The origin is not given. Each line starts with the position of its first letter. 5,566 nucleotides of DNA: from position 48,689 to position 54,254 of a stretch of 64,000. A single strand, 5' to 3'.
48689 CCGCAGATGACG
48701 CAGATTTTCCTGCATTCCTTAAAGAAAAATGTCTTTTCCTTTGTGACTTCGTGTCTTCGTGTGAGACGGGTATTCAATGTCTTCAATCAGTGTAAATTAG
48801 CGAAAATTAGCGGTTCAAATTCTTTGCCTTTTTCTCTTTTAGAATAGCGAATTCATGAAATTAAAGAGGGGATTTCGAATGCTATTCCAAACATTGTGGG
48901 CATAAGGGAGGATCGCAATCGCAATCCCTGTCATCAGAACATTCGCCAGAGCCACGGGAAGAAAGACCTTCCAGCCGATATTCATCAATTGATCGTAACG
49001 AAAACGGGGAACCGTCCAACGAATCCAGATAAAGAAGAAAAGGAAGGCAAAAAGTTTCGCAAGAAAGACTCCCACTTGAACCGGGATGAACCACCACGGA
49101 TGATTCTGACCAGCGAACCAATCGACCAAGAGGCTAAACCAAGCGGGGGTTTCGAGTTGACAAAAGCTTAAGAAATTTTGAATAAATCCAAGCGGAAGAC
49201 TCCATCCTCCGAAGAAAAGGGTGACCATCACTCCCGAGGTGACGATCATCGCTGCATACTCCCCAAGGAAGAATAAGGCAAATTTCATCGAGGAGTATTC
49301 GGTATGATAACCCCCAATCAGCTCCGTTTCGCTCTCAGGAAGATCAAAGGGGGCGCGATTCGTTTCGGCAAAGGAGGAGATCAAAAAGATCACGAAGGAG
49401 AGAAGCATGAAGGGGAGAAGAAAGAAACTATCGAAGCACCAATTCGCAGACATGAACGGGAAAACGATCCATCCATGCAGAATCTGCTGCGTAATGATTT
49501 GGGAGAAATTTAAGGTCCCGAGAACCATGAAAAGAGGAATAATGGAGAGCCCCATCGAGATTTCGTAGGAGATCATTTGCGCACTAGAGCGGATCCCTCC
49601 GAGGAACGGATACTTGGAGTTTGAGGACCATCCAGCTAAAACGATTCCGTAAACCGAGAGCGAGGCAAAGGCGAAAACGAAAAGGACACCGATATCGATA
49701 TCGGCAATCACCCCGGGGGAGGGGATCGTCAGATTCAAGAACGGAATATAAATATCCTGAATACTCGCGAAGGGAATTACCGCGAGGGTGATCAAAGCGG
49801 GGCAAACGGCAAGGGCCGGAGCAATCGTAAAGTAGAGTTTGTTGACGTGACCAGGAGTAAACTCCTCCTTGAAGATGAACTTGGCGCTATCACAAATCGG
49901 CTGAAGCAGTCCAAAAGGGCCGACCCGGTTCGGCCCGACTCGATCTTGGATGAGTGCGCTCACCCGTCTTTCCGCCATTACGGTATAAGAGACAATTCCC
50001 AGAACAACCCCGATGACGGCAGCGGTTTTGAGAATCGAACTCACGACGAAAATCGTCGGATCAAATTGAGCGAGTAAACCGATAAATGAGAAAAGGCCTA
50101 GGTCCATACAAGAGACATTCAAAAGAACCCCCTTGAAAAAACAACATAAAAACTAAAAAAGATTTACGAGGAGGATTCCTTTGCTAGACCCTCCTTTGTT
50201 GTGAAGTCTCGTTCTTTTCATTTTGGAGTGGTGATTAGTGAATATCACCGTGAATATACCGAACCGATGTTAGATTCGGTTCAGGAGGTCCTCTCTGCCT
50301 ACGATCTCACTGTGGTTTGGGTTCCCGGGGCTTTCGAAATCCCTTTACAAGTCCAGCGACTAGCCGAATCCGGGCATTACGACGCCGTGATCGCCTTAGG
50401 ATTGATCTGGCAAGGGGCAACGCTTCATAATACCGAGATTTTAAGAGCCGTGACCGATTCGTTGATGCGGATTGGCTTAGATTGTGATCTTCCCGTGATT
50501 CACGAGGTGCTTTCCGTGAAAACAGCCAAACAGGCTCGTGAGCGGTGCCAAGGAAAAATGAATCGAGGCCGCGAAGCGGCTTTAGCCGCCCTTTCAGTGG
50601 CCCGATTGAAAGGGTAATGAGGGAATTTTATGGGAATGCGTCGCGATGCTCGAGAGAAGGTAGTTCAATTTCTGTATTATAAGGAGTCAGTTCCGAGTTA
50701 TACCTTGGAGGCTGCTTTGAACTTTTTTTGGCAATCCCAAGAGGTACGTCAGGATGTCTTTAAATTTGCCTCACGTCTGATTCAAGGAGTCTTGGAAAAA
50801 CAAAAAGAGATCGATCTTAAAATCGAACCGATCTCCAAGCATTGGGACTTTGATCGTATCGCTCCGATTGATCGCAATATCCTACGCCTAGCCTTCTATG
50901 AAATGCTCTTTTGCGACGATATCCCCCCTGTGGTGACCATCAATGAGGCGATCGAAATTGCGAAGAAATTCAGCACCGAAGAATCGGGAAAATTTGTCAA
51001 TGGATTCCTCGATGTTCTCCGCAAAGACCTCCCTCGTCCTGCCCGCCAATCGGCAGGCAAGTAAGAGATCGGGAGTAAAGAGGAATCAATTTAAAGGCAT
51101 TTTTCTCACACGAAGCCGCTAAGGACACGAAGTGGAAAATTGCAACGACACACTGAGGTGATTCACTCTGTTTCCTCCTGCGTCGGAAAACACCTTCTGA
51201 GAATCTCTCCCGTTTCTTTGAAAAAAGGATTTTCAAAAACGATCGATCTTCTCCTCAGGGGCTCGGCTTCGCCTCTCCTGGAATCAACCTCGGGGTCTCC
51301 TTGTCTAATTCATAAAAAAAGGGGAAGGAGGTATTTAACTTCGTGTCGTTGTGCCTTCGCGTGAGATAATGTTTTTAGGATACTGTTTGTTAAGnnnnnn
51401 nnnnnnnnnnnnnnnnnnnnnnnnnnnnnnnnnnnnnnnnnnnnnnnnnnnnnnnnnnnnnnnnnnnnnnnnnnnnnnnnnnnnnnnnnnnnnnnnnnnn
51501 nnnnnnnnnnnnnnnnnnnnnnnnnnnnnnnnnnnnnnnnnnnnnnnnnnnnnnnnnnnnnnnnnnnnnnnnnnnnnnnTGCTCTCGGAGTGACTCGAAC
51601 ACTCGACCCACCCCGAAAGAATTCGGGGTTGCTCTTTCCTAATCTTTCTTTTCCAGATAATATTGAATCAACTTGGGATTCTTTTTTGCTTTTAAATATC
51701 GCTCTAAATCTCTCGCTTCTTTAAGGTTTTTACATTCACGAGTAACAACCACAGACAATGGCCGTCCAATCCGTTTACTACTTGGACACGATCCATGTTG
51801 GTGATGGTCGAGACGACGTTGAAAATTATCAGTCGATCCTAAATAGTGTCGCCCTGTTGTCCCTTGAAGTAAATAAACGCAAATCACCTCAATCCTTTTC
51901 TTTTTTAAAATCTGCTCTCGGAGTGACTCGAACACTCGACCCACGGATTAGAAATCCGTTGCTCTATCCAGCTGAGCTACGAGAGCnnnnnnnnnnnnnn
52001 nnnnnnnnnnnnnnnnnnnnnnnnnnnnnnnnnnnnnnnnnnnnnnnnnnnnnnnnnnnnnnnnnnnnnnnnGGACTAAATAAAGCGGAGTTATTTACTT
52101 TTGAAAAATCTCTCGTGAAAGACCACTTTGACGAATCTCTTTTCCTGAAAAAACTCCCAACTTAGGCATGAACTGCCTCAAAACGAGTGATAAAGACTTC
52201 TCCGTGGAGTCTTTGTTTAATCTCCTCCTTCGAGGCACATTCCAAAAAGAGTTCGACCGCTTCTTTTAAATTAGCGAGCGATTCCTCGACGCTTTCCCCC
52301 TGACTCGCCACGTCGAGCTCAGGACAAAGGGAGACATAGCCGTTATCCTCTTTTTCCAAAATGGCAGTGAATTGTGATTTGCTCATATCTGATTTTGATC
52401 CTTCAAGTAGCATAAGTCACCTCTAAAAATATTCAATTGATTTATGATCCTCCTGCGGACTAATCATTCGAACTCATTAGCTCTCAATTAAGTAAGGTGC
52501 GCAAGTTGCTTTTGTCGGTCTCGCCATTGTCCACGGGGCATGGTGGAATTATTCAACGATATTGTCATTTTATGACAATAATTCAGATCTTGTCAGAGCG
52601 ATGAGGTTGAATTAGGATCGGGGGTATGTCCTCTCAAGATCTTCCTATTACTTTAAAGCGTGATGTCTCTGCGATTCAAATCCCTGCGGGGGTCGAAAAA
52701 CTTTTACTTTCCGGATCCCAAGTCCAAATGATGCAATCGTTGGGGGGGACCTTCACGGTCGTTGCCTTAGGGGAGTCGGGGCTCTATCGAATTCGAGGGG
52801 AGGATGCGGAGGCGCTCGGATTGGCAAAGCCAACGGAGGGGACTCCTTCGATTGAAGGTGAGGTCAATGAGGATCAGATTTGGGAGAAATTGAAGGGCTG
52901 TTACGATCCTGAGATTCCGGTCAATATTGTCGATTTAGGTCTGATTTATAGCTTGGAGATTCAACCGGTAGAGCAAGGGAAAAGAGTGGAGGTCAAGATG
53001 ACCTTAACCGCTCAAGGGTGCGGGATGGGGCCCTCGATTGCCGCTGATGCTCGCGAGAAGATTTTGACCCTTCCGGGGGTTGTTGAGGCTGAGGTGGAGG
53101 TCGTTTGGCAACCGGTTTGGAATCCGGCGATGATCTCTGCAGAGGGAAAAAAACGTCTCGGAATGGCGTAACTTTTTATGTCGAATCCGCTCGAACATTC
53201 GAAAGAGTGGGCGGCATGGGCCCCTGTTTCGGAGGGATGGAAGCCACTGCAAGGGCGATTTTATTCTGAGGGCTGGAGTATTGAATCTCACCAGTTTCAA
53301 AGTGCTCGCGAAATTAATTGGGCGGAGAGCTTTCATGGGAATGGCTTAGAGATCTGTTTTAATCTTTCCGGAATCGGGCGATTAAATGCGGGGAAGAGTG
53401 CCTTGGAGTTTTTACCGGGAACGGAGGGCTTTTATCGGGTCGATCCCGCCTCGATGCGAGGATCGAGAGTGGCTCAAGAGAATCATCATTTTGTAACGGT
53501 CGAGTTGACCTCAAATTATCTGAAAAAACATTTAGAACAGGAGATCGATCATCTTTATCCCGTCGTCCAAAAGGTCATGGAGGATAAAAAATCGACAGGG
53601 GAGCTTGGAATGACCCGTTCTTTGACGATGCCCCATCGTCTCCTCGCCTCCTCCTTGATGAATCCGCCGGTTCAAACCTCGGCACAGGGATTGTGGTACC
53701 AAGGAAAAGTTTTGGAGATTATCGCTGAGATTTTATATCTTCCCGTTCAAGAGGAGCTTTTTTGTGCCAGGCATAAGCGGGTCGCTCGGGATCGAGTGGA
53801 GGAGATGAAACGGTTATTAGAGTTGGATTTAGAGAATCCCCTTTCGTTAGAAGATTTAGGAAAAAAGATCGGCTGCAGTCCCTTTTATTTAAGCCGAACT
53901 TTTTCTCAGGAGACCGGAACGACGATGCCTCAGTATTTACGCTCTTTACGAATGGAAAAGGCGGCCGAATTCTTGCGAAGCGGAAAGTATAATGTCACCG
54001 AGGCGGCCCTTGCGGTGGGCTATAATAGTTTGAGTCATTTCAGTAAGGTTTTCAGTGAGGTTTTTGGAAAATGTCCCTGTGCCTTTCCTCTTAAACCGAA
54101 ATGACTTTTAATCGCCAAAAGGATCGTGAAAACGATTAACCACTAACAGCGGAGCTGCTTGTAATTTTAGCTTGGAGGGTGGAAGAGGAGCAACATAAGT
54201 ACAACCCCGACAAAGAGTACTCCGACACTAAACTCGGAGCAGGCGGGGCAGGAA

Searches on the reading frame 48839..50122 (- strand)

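Call 75: search_protein_families(library=pfam, proteins=[window:48839-50122:-], max_evalue=0.001)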
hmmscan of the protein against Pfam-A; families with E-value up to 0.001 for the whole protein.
window:48839-50122:- (427 aa): 1 family
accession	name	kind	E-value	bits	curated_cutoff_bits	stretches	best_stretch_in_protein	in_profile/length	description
PF00146.26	NADHdh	-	6.2e-116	387.4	27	1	32-398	2-297/298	NADH dehydrogenase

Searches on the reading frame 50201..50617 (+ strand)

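Call 76: search_protein_families(library=pfam, proteins=[window:50201-50617:+], max_evalue=0.001)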
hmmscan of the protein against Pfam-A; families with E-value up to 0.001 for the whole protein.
window:50201-50617:+ (138 aa): 1 family
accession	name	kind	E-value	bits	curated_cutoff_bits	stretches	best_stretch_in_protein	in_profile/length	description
PF00885.24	DMRL_synthase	-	1.7e-36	125.6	26.7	1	6-137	2-138/139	6,7-dimethyl-8-ribityllumazine synthase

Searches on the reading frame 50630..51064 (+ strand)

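Call 76: search_protein_families(library=pfam, proteins=[window:50630-51064:+], max_evalue=0.001)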
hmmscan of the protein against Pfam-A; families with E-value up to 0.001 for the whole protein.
window:50630-51064:+ (144 aa): 1 family
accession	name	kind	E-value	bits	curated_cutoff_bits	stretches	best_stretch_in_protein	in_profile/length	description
PF01029.23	NusB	-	8.2e-35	120.5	23.1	1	6-129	2-130/133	NusB family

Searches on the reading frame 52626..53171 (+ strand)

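Call 67: search_protein_families(library=pfam, proteins=[window:52626-53171:+], max_evalue=0.01)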
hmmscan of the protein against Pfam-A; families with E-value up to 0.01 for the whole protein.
window:52626-53171:+ (181 aa): 1 family
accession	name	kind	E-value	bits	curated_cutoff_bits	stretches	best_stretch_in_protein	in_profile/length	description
PF01883.24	FeS_assembly_P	-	1.6e-17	63.9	23.5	1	82-157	1-73/73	Iron-sulfur cluster assembly protein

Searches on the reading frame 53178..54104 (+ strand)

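Call 76: search_protein_families(library=pfam, proteins=[window:53178-54104:+], max_evalue=0.001)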
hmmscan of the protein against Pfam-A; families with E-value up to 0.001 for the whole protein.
window:53178-54104:+ (308 aa): 2 families
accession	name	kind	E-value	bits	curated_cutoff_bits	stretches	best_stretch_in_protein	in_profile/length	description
PF12833.13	HTH_18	-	3.6e-21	75.7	33.6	1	229-301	3-75/80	Helix-turn-helix domain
PF00165.29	HTH_AraC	-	6.6e-16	58.4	26.6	2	221-255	8-42/42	Bacterial regulatory helix-turn-helix proteins, AraC family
